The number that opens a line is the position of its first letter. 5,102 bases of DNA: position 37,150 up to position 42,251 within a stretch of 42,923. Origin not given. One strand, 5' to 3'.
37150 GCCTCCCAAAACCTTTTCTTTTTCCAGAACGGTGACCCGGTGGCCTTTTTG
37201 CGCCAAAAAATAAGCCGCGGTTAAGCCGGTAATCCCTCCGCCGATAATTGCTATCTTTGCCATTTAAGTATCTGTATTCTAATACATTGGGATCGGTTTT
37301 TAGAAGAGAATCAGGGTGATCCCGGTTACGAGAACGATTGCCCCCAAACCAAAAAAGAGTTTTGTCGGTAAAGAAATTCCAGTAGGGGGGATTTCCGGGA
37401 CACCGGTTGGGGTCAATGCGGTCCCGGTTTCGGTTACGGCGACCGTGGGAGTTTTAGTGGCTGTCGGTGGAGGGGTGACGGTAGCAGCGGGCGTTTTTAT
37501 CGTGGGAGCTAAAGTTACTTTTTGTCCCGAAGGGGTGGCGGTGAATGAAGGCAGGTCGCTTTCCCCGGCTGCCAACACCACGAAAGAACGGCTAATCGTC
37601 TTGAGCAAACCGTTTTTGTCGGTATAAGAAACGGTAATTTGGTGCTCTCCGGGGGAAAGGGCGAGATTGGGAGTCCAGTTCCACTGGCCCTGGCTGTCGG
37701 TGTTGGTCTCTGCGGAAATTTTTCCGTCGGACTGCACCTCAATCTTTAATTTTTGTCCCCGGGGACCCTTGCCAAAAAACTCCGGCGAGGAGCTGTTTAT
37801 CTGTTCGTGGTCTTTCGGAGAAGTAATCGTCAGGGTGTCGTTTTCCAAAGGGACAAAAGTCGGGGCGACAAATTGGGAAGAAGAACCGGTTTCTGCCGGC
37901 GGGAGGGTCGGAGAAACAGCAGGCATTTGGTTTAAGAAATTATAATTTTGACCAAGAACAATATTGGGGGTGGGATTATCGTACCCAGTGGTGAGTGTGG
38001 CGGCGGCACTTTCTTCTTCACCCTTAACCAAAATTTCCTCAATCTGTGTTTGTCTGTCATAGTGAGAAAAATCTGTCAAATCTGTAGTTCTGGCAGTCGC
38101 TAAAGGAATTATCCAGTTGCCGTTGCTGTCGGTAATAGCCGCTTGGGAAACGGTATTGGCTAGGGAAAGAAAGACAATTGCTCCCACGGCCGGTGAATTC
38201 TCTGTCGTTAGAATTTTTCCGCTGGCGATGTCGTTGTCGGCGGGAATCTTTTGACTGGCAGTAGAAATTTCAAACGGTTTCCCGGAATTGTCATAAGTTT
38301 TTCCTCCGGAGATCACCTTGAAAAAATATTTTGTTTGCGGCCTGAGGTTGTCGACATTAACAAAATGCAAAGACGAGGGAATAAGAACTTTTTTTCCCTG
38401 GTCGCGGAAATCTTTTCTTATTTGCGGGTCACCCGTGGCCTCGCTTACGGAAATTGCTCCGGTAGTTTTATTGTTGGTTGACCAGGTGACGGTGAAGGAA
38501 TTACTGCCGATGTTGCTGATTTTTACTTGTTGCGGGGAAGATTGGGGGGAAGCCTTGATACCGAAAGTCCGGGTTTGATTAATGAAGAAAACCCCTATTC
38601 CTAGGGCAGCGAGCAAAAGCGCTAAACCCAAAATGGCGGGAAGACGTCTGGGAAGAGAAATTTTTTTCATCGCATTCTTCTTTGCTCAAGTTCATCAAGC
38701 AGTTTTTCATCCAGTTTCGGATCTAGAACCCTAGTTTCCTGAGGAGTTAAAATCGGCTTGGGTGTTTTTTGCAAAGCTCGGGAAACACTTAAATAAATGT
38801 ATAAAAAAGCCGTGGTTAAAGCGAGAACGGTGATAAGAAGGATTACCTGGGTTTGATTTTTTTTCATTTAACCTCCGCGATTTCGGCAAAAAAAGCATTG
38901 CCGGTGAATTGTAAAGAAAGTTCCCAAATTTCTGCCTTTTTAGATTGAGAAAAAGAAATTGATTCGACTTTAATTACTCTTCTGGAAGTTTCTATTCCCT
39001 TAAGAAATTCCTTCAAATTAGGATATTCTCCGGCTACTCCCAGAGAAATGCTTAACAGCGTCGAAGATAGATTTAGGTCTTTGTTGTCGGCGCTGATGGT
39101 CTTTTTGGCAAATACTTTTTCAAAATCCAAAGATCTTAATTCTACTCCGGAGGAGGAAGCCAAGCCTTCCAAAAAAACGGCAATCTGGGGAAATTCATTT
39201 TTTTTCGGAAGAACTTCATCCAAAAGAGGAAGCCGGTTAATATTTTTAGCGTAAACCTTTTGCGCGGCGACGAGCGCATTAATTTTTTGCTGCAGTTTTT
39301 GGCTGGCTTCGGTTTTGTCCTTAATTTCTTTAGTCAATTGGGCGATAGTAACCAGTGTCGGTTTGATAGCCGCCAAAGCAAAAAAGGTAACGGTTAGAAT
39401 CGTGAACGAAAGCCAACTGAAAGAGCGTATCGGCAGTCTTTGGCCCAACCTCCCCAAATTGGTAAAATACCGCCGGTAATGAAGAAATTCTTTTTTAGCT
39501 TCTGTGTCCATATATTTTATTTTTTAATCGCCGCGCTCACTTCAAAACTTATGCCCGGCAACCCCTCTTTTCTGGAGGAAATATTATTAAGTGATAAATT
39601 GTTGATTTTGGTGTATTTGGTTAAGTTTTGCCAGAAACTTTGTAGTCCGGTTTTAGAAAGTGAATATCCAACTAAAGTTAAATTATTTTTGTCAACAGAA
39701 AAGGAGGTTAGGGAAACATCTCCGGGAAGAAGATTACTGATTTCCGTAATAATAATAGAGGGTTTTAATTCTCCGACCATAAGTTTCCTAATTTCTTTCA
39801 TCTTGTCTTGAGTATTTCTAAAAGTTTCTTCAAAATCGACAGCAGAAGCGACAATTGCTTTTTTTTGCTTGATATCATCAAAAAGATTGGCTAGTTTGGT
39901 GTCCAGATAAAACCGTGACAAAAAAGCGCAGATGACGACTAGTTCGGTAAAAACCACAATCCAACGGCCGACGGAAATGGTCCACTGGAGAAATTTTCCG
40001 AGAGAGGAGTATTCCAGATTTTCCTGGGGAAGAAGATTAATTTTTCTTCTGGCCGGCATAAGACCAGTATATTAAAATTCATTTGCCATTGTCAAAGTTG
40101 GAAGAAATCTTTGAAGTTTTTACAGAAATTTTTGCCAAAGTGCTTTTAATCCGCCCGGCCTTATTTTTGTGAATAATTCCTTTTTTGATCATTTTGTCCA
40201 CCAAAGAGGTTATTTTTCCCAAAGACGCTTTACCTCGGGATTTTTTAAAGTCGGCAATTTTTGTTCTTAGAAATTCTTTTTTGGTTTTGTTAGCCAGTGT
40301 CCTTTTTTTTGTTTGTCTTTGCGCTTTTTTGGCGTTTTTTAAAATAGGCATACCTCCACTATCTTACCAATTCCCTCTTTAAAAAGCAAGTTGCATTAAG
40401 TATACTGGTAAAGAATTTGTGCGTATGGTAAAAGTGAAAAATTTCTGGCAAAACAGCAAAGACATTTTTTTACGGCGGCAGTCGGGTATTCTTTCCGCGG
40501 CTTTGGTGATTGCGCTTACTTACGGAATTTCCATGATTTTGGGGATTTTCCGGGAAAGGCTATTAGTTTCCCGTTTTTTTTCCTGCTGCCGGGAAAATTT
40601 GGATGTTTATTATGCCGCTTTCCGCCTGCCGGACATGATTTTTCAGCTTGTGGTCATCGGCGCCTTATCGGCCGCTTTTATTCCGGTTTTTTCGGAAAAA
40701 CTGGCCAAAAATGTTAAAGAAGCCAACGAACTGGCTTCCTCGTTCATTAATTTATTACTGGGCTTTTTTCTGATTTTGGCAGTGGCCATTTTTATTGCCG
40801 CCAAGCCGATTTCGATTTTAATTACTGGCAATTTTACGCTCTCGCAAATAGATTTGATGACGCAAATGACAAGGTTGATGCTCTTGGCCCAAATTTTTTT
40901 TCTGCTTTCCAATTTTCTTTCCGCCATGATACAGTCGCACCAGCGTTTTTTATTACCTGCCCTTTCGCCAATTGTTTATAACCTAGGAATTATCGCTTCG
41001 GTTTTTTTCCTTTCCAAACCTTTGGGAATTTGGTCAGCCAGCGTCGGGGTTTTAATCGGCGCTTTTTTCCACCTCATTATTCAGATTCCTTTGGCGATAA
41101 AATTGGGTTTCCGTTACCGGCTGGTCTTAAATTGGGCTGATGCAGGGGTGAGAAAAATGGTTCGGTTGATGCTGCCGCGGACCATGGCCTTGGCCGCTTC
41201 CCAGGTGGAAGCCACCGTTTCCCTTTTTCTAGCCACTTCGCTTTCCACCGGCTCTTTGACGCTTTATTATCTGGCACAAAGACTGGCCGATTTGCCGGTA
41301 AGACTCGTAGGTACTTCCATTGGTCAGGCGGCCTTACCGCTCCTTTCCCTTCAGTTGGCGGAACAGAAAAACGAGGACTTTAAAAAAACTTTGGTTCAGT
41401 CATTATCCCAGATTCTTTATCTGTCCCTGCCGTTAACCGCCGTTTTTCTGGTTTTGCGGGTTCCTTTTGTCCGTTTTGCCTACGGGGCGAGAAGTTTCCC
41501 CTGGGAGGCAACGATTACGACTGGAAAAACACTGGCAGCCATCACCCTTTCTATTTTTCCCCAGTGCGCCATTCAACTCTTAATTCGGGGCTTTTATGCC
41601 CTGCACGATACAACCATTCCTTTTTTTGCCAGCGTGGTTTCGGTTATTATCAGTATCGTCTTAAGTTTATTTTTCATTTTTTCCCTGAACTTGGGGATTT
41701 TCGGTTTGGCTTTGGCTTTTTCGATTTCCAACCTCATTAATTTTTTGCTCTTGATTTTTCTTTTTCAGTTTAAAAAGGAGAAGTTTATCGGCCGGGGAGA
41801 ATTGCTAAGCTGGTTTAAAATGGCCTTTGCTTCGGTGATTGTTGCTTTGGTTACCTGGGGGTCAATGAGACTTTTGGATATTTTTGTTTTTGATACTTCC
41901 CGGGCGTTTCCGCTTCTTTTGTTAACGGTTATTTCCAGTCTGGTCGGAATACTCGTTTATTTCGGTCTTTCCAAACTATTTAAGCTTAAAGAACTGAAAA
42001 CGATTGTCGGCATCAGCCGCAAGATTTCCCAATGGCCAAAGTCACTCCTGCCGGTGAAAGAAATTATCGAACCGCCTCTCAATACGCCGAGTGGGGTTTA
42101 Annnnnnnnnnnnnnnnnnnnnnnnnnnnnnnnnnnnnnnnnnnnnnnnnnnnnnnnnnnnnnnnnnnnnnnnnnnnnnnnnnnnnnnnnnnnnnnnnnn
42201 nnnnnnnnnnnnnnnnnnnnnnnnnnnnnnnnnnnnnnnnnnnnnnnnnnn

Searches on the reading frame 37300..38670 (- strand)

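Call 77: search_protein_families(library=pfam, proteins=[window:37300-38670:-], max_evalue=0.001)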
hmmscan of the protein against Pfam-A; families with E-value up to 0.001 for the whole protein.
window:37300-38670:- (456 aa): 4 families
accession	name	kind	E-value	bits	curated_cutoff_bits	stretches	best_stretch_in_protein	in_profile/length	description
PF19077.6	Big_13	-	2e-10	41.5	27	1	288-360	21-94/102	Bacterial Ig-like domain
PF16656.11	Pur_ac_phosph_N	-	4.1e-09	37.3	30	1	46-124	1-83/93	Purple acid Phosphatase, N-terminal domain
PF00041.27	fn3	-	1.2e-07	32.2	25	1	44-121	1-68/84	Fibronectin type III domain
PF13715.12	CarbopepD_reg_2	-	2.7e-05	24.5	32.2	0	150-221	2-70/88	CarboxypepD_reg-like domain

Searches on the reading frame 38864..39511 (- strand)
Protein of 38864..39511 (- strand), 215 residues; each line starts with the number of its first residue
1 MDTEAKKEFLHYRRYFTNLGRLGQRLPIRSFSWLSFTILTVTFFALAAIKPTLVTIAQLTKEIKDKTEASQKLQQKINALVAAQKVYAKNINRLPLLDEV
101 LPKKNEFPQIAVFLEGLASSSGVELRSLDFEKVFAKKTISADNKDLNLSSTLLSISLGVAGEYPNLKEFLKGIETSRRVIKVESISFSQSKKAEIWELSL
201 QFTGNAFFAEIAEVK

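Call 77: search_protein_families(library=pfam, proteins=[window:38864-39511:-], max_evalue=0.001)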
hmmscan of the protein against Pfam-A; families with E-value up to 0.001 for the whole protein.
window:38864-39511:- (215 aa): 2 families
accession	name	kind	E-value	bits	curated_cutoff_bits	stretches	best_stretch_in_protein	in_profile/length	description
PF04350.18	PilO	-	3.6e-09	37.4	22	1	58-204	3-138/145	Pilus assembly protein, PilO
PF10741.14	T2SSM_b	-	5.2e-06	26.8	21.7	0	115-191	24-91/111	Type II secretion system (T2SS), protein M subtype b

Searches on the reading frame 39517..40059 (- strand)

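Call 77: search_protein_families(library=pfam, proteins=[window:39517-40059:-], max_evalue=0.001)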
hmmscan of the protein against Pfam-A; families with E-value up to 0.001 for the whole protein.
window:39517-40059:- (180 aa): 1 family
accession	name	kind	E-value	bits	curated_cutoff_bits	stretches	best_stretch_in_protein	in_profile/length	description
PF05137.18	PilN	-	7e-12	45.7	22.8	1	105-177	4-77/78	Fimbrial assembly protein (PilN)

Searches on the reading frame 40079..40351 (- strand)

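Call 77: search_protein_families(library=pfam, proteins=[window:40079-40351:-], max_evalue=0.001)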
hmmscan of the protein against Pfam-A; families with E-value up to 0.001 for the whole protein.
window:40079-40351:- (90 aa): 1 family
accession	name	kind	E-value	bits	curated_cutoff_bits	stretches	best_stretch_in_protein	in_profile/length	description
PF01649.23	Ribosomal_S20p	-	9.5e-12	45.8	29.5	1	5-74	4-80/83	Ribosomal protein S20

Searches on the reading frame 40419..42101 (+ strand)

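Call 77: search_protein_families(library=pfam, proteins=[window:40419-42101:+], max_evalue=0.001)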
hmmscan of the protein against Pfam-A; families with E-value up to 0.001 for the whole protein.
window:40419-42101:+ (560 aa): 3 families
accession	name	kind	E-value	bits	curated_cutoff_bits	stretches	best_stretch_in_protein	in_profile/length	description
PF03023.19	MurJ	-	4e-78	263.5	27.4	1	61-480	11-430/451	Lipid II flippase MurJ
PF13440.11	Polysacc_synt_3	-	7.4e-09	35.7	23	1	117-357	58-286/293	Polysaccharide biosynthesis protein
PF01554.23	MatE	-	1.2e-06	28.7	24.9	1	258-416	6-159/161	MatE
